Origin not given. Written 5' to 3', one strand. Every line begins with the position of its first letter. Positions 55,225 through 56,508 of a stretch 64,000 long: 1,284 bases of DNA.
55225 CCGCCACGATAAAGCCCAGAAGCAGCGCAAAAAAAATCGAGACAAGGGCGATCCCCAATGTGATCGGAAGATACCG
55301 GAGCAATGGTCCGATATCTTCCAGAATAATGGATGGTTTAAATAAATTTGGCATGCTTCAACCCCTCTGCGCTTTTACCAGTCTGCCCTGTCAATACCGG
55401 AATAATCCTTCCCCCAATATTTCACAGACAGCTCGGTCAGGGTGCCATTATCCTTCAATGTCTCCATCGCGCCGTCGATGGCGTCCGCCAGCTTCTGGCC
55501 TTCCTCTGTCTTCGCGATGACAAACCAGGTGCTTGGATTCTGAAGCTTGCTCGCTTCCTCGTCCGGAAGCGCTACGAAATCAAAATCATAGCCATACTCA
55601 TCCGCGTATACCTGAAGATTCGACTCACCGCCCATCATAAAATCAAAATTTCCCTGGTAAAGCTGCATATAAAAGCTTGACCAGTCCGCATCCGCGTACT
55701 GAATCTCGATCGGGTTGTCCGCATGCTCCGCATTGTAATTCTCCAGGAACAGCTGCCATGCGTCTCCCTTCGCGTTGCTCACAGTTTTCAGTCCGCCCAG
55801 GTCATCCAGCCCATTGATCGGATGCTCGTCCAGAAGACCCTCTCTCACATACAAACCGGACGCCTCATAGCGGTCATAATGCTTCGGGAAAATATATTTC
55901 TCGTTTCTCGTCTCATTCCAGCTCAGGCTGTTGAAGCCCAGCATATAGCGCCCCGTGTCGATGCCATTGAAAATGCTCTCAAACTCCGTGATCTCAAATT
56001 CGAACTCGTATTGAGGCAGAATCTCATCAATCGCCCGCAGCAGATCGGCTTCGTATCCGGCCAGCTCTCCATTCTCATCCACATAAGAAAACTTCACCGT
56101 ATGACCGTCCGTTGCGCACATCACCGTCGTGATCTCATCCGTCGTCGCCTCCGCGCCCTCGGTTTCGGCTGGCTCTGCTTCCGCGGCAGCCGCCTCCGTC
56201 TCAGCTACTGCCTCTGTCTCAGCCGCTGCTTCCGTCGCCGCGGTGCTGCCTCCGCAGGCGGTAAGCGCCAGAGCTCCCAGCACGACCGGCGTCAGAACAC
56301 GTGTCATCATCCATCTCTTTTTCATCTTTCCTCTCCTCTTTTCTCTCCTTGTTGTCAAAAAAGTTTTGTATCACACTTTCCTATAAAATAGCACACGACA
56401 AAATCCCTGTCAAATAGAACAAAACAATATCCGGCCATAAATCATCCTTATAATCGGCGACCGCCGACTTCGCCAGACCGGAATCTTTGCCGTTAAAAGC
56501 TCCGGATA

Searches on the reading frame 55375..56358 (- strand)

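Call 79: search_protein_families(library=pfam, proteins=[window:55375-56358:-], max_evalue=0.00001)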
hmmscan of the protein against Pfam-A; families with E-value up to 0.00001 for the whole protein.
window:55375-56358:- (327 aa): 1 family
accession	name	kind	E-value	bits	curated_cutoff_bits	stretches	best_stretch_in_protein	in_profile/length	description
PF00497.25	SBP_bac_3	-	1.3e-21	77.2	26.4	1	80-316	2-131/132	Bacterial extracellular solute-binding proteins, family 3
